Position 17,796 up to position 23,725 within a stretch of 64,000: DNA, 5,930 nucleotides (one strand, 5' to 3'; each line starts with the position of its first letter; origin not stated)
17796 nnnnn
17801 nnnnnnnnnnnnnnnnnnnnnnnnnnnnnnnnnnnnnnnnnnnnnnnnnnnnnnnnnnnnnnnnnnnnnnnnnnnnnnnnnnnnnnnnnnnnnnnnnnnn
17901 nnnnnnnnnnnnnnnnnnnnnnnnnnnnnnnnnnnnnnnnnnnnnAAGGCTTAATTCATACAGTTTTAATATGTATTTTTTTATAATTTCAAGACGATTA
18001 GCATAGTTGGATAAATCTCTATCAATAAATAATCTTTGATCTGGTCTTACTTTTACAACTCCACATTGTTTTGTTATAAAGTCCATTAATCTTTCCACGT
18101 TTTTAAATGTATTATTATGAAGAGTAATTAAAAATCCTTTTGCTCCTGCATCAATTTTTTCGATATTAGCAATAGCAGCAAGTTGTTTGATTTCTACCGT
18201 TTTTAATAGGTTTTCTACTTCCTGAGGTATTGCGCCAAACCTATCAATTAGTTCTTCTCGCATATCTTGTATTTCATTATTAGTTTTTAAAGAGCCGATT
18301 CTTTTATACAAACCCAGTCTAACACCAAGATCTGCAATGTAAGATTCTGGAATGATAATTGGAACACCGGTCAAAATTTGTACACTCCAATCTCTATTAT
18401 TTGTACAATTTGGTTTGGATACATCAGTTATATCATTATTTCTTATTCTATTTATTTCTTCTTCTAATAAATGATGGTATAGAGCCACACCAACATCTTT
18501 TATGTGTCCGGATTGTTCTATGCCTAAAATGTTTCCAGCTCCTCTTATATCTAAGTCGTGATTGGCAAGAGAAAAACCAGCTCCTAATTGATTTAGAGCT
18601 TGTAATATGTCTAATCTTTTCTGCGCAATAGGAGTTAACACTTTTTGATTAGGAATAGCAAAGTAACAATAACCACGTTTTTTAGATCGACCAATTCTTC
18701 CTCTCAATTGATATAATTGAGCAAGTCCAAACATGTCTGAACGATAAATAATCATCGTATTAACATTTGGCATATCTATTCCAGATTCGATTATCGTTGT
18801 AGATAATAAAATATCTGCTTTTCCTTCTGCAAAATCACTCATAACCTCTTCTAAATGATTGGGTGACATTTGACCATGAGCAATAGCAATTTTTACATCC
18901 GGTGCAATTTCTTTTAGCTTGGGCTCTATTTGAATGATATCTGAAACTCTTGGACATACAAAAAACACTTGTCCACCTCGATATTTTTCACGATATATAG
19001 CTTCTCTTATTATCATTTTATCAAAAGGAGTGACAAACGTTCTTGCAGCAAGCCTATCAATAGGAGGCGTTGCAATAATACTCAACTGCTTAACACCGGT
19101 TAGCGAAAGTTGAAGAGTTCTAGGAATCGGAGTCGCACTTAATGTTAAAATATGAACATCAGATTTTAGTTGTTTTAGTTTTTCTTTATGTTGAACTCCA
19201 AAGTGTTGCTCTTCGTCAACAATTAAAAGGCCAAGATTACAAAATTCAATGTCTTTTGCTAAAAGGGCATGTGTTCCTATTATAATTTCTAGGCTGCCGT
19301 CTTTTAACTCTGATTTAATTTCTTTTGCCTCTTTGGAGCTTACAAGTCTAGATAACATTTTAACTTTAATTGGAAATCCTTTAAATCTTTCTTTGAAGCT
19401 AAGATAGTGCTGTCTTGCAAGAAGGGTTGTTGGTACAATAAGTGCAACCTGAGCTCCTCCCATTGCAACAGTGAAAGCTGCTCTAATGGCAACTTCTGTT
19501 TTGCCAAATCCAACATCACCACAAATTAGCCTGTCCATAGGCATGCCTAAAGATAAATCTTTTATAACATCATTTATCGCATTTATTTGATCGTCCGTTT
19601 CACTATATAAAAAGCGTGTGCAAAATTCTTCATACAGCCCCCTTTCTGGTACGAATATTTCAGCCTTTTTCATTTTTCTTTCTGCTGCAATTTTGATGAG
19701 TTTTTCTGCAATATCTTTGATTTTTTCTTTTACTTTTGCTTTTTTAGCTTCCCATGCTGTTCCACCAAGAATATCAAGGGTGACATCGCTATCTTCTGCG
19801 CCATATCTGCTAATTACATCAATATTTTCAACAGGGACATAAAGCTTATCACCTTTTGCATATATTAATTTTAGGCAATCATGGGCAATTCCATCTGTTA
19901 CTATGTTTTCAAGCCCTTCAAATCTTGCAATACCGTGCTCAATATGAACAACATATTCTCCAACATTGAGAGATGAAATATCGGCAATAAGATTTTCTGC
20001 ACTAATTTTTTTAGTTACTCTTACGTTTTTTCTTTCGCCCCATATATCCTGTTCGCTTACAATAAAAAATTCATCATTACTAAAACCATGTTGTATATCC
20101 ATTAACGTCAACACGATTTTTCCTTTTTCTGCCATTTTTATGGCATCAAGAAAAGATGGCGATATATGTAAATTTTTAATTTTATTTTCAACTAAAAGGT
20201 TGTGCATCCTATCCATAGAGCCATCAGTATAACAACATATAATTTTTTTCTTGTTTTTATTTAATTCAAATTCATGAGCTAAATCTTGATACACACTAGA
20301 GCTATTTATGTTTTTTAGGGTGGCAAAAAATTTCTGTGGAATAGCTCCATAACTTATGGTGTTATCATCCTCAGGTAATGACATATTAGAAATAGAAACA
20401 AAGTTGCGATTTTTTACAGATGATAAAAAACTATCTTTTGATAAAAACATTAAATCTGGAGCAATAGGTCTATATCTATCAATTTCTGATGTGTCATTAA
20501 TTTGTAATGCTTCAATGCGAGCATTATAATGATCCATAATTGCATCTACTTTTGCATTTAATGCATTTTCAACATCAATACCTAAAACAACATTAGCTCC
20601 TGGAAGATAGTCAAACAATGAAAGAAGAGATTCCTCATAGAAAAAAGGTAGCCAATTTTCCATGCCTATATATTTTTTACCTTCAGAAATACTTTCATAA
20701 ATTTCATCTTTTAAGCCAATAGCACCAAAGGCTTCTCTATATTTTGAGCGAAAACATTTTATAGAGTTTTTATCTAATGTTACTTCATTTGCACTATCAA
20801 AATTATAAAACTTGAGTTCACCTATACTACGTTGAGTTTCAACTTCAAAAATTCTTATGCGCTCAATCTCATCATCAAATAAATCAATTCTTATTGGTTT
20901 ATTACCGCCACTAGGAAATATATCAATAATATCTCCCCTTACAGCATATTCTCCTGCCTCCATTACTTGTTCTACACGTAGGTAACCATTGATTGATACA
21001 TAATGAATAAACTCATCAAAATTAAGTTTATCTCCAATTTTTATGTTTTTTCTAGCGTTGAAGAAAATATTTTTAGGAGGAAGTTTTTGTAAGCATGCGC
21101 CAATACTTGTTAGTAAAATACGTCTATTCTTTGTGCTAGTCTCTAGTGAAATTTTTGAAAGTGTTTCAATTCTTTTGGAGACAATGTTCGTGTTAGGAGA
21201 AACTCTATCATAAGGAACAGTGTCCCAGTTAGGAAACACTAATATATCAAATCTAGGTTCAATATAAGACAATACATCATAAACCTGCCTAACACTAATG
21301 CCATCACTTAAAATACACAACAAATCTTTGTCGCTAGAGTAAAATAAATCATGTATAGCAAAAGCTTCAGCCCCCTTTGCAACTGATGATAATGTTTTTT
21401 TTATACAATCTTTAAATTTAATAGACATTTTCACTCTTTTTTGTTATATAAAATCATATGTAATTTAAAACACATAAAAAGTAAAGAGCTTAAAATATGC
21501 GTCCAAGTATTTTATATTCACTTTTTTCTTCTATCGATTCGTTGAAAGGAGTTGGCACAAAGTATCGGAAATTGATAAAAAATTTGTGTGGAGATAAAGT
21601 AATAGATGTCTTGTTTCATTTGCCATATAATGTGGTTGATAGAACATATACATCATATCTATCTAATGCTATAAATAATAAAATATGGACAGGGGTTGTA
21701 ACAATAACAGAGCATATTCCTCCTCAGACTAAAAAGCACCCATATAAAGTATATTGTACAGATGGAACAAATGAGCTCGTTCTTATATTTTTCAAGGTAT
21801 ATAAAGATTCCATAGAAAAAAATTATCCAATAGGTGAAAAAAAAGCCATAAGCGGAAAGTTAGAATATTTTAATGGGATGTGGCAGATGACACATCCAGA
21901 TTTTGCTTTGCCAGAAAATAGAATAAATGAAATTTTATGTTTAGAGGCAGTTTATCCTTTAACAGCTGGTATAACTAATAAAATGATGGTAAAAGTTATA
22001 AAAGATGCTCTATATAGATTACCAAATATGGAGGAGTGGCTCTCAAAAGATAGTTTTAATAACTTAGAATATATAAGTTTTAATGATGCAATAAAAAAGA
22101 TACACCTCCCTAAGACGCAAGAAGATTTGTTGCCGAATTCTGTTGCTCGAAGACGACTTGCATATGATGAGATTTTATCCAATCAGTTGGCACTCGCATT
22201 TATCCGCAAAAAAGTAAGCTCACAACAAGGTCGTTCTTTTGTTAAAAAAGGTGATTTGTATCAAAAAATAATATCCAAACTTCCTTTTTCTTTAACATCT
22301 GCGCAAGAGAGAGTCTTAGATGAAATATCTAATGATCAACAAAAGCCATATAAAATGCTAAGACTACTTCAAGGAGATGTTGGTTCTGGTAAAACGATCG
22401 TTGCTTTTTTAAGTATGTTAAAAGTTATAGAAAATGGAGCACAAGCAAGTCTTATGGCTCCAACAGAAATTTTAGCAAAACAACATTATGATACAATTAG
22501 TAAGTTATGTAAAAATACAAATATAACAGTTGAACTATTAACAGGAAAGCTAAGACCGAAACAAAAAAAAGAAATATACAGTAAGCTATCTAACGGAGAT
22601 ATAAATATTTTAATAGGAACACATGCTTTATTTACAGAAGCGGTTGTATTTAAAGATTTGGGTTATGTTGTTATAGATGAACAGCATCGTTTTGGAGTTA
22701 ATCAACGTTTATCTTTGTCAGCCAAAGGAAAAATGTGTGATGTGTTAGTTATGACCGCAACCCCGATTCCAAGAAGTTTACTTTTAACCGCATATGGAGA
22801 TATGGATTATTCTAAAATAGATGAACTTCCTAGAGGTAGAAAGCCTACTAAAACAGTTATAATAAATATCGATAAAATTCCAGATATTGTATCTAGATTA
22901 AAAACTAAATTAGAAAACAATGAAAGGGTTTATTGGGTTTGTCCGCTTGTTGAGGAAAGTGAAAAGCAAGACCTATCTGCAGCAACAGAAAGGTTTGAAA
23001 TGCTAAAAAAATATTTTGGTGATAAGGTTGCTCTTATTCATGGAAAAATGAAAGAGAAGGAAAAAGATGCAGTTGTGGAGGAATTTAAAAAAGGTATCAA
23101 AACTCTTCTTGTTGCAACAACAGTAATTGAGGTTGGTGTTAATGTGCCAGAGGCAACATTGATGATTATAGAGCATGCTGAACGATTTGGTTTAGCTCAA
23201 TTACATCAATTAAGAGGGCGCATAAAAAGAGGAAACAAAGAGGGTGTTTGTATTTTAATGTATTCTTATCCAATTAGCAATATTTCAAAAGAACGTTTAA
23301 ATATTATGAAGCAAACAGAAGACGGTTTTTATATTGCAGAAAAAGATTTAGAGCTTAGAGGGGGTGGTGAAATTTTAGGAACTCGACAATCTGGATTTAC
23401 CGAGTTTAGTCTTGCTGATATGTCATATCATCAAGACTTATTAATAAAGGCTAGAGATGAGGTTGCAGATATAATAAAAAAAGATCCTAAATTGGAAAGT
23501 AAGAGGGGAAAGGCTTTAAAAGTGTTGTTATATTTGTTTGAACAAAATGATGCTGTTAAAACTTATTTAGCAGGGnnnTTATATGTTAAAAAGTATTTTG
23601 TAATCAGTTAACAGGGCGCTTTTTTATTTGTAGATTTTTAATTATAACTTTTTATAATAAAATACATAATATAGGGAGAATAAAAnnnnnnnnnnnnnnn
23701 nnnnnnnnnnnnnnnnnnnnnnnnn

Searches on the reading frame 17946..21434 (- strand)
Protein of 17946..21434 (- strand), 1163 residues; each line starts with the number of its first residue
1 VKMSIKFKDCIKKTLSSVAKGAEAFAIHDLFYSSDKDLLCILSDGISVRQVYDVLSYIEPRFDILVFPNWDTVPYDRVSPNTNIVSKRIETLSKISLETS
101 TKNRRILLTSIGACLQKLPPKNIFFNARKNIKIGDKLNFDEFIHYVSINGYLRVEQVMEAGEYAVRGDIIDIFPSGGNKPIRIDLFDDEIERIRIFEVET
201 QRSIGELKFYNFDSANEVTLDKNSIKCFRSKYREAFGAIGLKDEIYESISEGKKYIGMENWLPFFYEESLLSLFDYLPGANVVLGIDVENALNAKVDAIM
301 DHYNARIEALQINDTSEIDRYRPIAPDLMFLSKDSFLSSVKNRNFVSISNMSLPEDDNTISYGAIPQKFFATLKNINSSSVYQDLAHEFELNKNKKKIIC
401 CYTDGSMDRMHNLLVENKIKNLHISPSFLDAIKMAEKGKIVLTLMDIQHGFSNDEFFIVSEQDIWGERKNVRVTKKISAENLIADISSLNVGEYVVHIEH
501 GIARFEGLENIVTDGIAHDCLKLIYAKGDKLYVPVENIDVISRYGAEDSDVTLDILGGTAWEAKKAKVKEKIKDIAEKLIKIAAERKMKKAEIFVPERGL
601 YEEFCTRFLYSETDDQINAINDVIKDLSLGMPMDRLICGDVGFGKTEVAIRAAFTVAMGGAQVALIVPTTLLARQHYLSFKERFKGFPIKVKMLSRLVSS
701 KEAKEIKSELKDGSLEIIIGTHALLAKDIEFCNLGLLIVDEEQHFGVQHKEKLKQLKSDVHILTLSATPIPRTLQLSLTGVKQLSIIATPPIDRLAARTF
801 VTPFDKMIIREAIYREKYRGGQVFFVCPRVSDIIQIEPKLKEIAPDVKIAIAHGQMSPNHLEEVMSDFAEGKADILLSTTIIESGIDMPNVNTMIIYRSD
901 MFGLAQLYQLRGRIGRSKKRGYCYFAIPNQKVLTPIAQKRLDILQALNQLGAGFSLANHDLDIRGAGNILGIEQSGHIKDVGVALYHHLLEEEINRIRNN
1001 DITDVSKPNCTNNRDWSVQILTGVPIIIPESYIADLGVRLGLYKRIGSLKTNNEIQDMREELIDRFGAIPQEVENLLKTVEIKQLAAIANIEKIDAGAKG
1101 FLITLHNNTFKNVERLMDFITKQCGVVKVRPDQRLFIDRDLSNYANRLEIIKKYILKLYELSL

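Call 29: search_protein_families(library=pfam, proteins=[window:17946-21434:-], max_evalue=0.00001)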
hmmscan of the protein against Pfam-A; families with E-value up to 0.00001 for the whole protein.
window:17946-21434:- (1163 aa): 5 families
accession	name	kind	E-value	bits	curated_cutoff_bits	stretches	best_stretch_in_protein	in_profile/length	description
PF03461.20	TRCF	-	1.2e-27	96.5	25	1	1024-1115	3-94/95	TRCF domain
PF00270.35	DEAD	-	1.1e-25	90.7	26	1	614-774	2-164/167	DEAD/DEAH box helicase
PF00271.37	Helicase_C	-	1.5e-24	86.8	23.5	1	811-917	8-109/110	Helicase conserved C-terminal domain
PF17757.6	UvrB_inter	-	7.4e-22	77.7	22.9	1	131-213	3-86/91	UvrB interaction domain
PF02559.22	CarD_TRCF_RID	-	1.8e-20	73.2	23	1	489-544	1-56/57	CarD-like/TRCF RID domain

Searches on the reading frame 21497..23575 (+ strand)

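Call 29: search_protein_families(library=pfam, proteins=[window:21497-23575:+], max_evalue=0.00001)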
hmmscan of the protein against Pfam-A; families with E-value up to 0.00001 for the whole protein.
window:21497-23575:+ (693 aa): 5 families
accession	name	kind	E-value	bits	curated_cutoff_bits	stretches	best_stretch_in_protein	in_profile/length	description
PF00270.35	DEAD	-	5e-26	91.8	26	1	268-426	2-162/167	DEAD/DEAH box helicase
PF00271.37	Helicase_C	-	5.3e-25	88.2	23.5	1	468-578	10-108/110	Helicase conserved C-terminal domain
PF04851.21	ResIII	-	8.5e-12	45.7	22.5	1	265-423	3-162/164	Type III restriction enzyme, res subunit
PF19833.4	RecG_dom3_C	-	1.6e-11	44.5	26.8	1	607-672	1-67/87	ATP-dependent DNA helicase RecG, domain 3, C-terminal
PF17191.10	RecG_wedge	-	1.4e-10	41.4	23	1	14-172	3-159/162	RecG wedge domain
